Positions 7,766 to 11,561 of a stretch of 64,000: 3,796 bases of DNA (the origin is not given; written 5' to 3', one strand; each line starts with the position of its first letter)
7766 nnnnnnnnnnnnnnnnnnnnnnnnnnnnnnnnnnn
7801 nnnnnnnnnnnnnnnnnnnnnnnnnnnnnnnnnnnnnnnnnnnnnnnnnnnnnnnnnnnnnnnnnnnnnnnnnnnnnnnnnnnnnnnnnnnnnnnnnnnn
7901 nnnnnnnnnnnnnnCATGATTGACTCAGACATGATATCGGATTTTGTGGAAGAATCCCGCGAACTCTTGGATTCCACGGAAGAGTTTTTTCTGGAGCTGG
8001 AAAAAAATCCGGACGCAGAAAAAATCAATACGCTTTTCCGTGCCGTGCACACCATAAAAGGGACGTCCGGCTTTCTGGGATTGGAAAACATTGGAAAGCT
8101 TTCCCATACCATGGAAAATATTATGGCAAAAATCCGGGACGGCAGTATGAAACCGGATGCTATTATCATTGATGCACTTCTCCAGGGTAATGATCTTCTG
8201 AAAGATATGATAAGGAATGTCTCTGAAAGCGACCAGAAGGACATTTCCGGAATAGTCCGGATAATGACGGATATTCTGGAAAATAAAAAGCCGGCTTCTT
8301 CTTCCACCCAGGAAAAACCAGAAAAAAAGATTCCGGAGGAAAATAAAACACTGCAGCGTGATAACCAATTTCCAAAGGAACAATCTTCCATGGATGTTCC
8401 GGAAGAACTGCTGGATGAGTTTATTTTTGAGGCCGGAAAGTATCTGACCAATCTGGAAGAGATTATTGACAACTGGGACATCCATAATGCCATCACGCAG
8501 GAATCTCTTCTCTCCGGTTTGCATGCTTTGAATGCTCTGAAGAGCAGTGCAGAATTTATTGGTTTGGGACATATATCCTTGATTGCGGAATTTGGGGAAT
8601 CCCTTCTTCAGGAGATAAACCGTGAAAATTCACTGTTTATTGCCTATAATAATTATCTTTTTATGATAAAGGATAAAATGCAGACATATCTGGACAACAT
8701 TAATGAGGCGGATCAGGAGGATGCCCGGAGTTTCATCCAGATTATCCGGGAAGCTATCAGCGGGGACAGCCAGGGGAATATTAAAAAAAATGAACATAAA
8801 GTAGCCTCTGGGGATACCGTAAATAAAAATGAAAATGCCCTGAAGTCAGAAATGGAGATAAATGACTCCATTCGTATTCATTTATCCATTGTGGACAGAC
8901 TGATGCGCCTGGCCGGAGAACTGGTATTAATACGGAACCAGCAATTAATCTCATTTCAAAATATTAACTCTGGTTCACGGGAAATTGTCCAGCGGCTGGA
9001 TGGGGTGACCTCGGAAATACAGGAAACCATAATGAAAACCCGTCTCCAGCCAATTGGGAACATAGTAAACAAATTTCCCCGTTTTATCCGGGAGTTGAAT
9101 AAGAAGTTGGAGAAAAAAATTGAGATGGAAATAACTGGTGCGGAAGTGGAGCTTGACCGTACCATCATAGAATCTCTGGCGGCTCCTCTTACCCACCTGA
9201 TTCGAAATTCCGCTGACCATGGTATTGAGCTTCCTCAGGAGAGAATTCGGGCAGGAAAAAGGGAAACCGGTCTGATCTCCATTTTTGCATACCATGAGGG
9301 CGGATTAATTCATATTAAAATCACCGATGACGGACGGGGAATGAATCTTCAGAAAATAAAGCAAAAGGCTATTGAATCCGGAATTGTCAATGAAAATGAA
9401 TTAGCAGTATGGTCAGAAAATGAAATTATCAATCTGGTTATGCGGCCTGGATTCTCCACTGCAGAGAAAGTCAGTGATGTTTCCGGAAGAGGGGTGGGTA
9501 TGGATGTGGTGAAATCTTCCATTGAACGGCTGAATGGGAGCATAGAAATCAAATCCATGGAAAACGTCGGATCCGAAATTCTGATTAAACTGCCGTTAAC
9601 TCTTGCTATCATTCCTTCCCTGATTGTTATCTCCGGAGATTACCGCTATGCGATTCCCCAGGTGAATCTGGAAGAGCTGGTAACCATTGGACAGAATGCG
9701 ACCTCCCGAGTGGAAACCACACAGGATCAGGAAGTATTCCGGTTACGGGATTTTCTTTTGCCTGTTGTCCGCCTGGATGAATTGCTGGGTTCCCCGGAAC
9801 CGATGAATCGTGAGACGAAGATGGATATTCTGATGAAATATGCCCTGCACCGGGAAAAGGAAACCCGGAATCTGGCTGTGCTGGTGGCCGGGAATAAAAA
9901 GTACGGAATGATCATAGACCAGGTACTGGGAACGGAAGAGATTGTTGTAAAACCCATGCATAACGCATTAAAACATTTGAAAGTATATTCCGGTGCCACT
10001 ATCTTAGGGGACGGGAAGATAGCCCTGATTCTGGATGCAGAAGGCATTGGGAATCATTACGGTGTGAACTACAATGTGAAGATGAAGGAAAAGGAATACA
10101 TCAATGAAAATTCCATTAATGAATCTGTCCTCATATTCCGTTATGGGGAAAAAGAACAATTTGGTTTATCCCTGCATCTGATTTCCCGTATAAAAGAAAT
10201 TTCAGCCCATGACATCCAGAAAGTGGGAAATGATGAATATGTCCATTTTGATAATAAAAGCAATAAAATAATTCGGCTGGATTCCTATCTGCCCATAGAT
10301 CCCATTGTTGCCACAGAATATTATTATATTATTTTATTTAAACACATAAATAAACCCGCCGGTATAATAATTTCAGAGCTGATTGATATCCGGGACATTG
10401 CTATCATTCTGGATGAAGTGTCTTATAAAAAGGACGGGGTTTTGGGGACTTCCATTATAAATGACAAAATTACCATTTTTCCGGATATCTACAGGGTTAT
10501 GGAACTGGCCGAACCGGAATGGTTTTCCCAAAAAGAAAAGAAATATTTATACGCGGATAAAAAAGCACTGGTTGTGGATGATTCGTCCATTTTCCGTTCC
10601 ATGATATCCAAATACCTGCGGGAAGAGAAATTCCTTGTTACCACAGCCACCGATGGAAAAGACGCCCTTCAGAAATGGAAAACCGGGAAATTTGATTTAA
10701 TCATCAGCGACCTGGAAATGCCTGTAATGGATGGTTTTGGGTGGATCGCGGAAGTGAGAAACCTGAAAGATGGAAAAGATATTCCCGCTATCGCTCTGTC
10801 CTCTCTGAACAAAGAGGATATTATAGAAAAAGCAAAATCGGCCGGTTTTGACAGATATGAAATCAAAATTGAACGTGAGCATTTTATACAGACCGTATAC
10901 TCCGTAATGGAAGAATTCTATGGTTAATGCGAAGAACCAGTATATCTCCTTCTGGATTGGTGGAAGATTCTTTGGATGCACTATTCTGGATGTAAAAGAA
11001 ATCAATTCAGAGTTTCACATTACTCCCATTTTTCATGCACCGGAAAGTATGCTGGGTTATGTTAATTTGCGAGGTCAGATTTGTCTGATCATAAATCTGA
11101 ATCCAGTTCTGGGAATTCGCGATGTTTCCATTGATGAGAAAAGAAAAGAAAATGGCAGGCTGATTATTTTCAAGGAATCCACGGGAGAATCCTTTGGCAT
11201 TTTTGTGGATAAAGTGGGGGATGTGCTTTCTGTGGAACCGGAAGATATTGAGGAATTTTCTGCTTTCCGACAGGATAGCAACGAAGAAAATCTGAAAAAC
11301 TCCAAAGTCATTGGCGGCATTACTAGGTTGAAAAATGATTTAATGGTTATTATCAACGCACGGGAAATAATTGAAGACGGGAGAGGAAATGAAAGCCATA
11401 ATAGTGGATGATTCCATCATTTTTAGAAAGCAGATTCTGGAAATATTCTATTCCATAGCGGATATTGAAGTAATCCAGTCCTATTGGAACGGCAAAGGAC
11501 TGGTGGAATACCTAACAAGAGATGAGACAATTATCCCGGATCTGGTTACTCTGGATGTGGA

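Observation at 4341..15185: Chemosensory operon without a stand-alone CheY that ends in a receiver-adenylate cyclase-TPR protein: candidate chemoreceptor-to-cAMP pathway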

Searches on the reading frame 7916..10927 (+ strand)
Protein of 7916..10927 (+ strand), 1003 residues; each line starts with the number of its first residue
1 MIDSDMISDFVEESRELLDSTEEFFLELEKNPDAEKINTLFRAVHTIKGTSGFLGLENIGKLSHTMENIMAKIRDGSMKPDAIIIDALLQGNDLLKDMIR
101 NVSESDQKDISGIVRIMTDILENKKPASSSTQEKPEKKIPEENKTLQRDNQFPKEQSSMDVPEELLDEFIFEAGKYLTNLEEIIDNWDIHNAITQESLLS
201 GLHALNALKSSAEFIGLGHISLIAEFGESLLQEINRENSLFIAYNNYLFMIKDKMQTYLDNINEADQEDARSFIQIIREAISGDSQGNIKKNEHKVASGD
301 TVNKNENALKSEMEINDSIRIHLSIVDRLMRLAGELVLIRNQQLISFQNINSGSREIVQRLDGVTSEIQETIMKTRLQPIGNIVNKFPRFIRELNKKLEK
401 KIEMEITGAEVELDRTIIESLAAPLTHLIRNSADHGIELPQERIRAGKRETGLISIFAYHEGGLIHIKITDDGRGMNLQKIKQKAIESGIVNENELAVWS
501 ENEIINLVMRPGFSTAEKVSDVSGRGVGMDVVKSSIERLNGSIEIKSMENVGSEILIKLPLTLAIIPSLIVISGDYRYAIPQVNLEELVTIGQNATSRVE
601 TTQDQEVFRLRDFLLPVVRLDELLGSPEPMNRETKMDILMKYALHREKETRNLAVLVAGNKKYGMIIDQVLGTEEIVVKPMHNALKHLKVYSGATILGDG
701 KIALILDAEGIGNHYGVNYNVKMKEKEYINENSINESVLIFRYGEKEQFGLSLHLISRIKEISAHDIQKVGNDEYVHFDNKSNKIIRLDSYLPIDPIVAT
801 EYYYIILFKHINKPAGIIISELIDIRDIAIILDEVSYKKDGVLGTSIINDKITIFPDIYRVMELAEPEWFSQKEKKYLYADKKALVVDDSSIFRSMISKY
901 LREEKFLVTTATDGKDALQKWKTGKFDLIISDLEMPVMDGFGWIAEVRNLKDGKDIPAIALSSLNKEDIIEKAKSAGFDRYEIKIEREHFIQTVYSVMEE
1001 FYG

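Call 3: search_protein_families(library=pfam, proteins=[window:7916-10927:+], max_evalue=0.01)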
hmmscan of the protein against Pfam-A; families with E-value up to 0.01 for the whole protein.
window:7916-10927:+ (1003 aa): 5 families
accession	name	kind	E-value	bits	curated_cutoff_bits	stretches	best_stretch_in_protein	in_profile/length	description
PF01584.24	CheW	-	2e-27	95.9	23.5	2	569-711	3-133/138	CheW-like domain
PF01627.28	Hpt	-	2.9e-22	79.1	24.6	2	5-103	1-82/84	Hpt domain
PF00072.30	Response_reg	-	1.2e-19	70.9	30.2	1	885-984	2-99/111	Response regulator receiver domain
PF02518.31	HATPase_c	-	2e-13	51.2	26.4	1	424-562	5-110/111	Histidine kinase-, DNA gyrase B-, and HSP90-like ATPase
PF02895.20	H-kinase_dim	-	1.6e-06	28.9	23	1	317-375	2-68/68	Signal transducing histidine kinase, homodimeric domain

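Call 43: search_protein_families(library=ncbifam, proteins=[window:7916-10927:+], max_evalue=0.00001)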
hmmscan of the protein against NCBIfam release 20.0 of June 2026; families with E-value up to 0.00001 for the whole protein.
window:7916-10927:+ (1003 aa): 63 families (the best 25 are shown)
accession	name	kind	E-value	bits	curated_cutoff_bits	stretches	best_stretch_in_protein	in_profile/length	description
NF041336.1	CheA_Halo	equivalog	2.7e-116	389.8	950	1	4-709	2-664/666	chemotaxis protein CheA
NF007835.0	PRK10547.1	equivalog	7.1e-98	328.9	793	2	294-710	255-655/670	chemotaxis protein CheA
NF011874.0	PRK15347.1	equivalog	2.5e-20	72.2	852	1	883-981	692-792/921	two component system sensor kinase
TIGR02956.1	TMAO_torS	equivalog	1.2e-17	63.4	676.5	1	879-999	699-821/967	TMAO reductase system sensor histidine kinase/response regulator TorS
NF007969.0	PRK10693.1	equivalog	1.3e-17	63.9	329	1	880-973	6-97/337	two-component system response regulator RssB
NF008099.0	PRK10841.1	equivalog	1.3e-16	59.5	920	1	844-961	784-902/949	two-component system sensor histidine kinase RcsC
NF008318.0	PRK11107.1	equivalog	1.5e-16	59.6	890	1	880-994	666-780/920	two-component sensor histidine kinase BarA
NF007901.0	PRK10610.1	equivalog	1.5e-14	54.2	189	1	882-984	6-109/129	chemotaxis response regulator CheY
NF001965.0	PRK00742.1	subfamily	1.9e-14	53.6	293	1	883-967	5-88/357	chemotaxis-specific protein-glutamate methyltransferase CheB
NF052596.1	RR_EAL_PvrR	equivalog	6.4e-12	44.8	580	1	883-974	5-94/398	response regulator cyclic di-GMP phosphodiesterase PvrR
NF051850.1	RespRegRprY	equivalog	1e-11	44.7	370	1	885-983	8-104/234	response regulator transcription factor RprY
NF045944.1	ResRegRpaBCyano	equivalog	1.7e-11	44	330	1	885-966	1-79/229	response regulator transcription factor RpaB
NF053512.1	nitric_RR_NosR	exception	1.9e-11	43.7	400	1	885-949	2-66/422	response regulator c-di-GMP phosphodiesterase, NosR family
NF041367.1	CheY_Halo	equivalog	2.3e-11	44.1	200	1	885-984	2-99/114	chemotaxis protein CheY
TIGR02875.1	spore_0_A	equivalog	4.1e-11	42.6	200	1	884-984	5-107/262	sporulation transcription factor Spo0A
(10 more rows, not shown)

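Call 53: find_homologous_proteins(query=window:7916-10924:+, max_evalue=1e-30)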
Query window:7916-10924:+ (1003 aa): 3945 proteins with E <= 1e-30 among 8000 candidates; the best 120 are listed.
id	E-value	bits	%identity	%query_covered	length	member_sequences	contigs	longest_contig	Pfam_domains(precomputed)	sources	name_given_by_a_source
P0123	0.0e+0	2173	100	100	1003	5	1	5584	PF02895.21,PF01584.25,PF02518.32,PF00072.31,PF01627.29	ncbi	-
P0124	5.4e-276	937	47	100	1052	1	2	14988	PF02895.21,PF01584.25,PF02518.32,PF00072.31,PF01627.29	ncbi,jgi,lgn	-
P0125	1.3e-259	883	45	99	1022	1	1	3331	PF02895.21,PF01584.25,PF02518.32,PF00072.31,PF01627.29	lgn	-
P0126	1.5e-254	866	42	99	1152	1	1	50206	PF02895.21,PF01584.25,PF02518.32,PF00072.31,PF01627.29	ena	-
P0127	5.6e-251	854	47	73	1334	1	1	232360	PF02895.21,PF01584.25,PF02518.32,PF00072.31,PF01627.29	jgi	jgi:two-component system chemotaxis sensor kinase CheA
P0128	8.1e-251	853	44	99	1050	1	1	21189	PF02895.21,PF01584.25,PF02518.32,PF00072.31,PF01627.29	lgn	-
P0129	1.3e-250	853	45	99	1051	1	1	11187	PF02895.21,PF01584.25,PF02518.32,PF00072.31,PF01627.29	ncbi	-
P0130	7.4e-249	847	43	99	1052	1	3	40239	PF02895.21,PF01584.25,PF02518.32,PF00072.31,PF01627.29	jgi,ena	-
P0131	9.7e-247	840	44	99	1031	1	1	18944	PF02895.21,PF01584.25,PF02518.32,PF00072.31,PF01627.29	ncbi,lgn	-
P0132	1.4e-244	833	44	99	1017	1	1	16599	PF02895.21,PF01584.25,PF02518.32,PF00072.31,PF01627.29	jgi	-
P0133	6.7e-244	831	42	99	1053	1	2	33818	PF02895.21,PF01584.25,PF02518.32,PF00072.31,PF01627.29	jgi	jgi:two-component system chemotaxis sensor kinase CheA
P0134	9.0e-243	827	42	100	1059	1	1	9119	PF02895.21,PF01584.25,PF02518.32,PF00072.31,PF01627.29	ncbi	-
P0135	1.2e-240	820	43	100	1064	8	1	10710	PF02895.21,PF01584.25,PF02518.32,PF00072.31,PF01627.29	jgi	-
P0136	1.5e-239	816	43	99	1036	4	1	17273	PF02895.21,PF01584.25,PF02518.32,PF00072.31,PF01627.29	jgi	-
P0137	3.2e-239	815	44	99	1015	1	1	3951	PF02895.21,PF01584.25,PF02518.32,PF00072.31,PF01627.29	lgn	-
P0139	8.4e-236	804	43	99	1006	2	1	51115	PF02895.21,PF01584.25,PF02518.32,PF00072.31,PF01627.29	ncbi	-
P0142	8.6e-230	784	48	69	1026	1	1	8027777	PF02895.21,PF01584.25,PF02518.32,PF00072.31,PF01627.29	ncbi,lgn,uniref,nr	ncbi:hybrid sensor histidine kinase/response regulator [Desulfonema magnum]|uniref:histidine kinase 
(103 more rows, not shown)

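Call 54: find_encoding_contigs(protein=P0139, flank=9000, max_places=1)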
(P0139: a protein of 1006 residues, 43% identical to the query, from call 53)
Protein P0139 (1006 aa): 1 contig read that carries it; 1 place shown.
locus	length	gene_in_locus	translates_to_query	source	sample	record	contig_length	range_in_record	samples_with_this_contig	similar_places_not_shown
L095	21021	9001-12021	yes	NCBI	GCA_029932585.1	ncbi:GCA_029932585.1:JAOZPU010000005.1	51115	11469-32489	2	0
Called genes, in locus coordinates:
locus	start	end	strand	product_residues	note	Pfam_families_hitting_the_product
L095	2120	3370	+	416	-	-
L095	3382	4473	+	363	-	PF00005:ABC_tran, PF08402:TOBE_2 (faint)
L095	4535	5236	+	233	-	PF01027:Bax1-I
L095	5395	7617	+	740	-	PF00015:MCPsignal, PF13682:CZB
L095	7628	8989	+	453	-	PF00989:PAS (faint), PF00015:MCPsignal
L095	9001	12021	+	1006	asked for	PF01627:Hpt, PF02895:H-kinase_dim, PF02518:HATPase_c, PF01584:CheW, PF00072:Response_reg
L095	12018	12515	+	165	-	PF01584:CheW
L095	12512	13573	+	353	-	PF00072:Response_reg, PF01339:CheB_methylest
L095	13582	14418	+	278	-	PF03705:CheR_N, PF01739:CheR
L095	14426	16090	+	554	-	PF00072:Response_reg, PF00211:Guanylate_cyc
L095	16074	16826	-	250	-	PF27030:AbpE_bact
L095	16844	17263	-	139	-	PF09383:NIL, PF00037:Fer4 (weak), PF12837:Fer4_6 (weak), PF13237:Fer4_10, PF14697:Fer4_21 (weak), PF12838:Fer4_7, PF13187:Fer4_9 (weak), PF12837:Fer4_6, +2 more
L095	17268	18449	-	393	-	PF01837:HcyBio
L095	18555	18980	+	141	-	PF00072:Response_reg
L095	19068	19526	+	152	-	-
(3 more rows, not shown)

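Call 55: find_encoding_contigs(protein=P0130, flank=9000, max_places=1)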
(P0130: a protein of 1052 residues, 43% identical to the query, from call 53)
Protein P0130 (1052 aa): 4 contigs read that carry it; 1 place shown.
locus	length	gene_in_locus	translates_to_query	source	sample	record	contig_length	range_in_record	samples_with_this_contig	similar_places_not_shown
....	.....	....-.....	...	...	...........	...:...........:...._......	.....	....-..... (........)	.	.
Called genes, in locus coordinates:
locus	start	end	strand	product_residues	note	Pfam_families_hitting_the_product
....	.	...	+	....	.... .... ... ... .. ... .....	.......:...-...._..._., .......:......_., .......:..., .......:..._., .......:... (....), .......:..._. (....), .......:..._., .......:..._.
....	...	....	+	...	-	-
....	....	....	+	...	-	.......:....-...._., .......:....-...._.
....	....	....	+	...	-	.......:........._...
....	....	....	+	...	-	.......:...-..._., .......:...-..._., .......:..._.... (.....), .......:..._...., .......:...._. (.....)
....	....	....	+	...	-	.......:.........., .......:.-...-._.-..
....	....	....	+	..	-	-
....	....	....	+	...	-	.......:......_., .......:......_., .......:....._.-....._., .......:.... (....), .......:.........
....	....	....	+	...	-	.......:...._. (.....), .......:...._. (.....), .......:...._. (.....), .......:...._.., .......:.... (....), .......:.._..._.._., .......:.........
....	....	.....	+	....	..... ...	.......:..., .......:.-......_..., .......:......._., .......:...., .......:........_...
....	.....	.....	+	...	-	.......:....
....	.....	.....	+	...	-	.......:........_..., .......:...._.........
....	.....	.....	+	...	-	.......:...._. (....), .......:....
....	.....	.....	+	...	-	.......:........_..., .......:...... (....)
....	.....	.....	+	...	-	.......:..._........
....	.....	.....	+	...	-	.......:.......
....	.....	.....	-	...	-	-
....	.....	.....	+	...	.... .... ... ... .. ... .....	-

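Call 56: find_encoding_contigs(protein=P0142, flank=9000, max_places=1)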
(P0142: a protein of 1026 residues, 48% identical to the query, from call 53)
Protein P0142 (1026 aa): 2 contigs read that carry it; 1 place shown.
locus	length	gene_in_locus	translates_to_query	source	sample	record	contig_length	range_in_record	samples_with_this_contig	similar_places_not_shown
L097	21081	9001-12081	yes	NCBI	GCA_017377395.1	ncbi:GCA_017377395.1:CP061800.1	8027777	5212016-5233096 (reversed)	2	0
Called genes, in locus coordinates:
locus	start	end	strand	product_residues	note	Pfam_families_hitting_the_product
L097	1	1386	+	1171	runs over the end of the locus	PF02811:PHP, PF07733:DNA_pol3_alpha, PF17657:DNA_pol3_finger, PF14579:HHH_6, PF01336:tRNA_anti-codon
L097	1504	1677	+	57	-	-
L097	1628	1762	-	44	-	-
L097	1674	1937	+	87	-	-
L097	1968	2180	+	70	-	-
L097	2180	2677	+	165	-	PF00581:Rhodanese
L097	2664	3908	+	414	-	PF07291:MauE, PF07681:DoxX (weak), PF07610:DUF1573, PF22544:HYDIN_VesB_CFA65-like_Ig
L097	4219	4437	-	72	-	-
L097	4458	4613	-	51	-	-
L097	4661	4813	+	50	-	-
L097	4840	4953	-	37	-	-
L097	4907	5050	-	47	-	-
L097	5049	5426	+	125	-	PF00085:Thioredoxin, PF13098:Thioredoxin_2 (weak), PF13905:Thioredoxin_8 (faint)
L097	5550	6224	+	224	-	PF08901:DUF1847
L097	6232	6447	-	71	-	-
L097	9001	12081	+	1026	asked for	PF01627:Hpt, PF02895:H-kinase_dim, PF02518:HATPase_c, PF01584:CheW, PF00072:Response_reg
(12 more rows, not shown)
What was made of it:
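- Both are non-motor outputs (calls 55, 56).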

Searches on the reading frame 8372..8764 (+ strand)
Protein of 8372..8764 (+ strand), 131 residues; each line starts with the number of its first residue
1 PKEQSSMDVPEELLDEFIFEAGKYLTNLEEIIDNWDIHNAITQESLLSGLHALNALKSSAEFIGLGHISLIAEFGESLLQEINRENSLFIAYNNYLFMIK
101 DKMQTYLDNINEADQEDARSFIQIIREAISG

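Call 51: search_protein_families(library=pfam, proteins=[window:8372-8764:+], max_evalue=1)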
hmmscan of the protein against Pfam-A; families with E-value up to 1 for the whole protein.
seq(131 aa): 2 families
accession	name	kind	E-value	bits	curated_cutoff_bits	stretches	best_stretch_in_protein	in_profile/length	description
PF01627.28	Hpt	-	8.7e-06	26.3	24.6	1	12-84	1-60/84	Hpt domain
PF18881.5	DUF5646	-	0.059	13.7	27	1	8-39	34-65/69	Family of unknown function (DUF5646)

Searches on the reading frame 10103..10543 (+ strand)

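Call 51: search_protein_families(library=pfam, proteins=[window:10103-10543:+], max_evalue=1)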
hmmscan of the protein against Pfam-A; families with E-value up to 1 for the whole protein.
seq(147 aa): 1 family
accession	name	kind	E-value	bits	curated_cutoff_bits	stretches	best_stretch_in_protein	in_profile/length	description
PF01584.24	CheW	-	8.9e-07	29.1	23.5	1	9-134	2-135/138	CheW-like domain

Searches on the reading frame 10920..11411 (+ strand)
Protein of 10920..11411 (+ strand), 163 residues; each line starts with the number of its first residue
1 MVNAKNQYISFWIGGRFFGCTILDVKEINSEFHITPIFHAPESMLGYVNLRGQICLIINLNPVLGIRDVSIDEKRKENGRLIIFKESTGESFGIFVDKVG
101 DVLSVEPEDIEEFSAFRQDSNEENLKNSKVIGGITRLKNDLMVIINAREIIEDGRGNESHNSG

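Call 3: search_protein_families(library=pfam, proteins=[window:10920-11411:+], max_evalue=0.01)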
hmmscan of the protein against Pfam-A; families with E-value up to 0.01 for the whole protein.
window:10920-11411:+ (163 aa): 1 family
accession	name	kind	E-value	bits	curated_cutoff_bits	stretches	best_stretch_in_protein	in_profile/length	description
PF01584.24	CheW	-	1.1e-19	70.9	23.5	1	7-153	1-136/138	CheW-like domain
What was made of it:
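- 10920..11411 (+): CheW coupling protein, 163 aa. Pfam CheW 71 bits (call 3).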

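Call 43: search_protein_families(library=ncbifam, proteins=[window:10920-11411:+], max_evalue=0.00001)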
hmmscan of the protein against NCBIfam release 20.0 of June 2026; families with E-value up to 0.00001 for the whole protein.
window:10920-11411:+ (163 aa): 1 family
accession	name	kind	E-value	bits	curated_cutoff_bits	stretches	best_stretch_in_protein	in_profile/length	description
NF007903.0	PRK10612.1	equivalog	2.7e-11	43.5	260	1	6-125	17-131/167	chemotaxis protein CheW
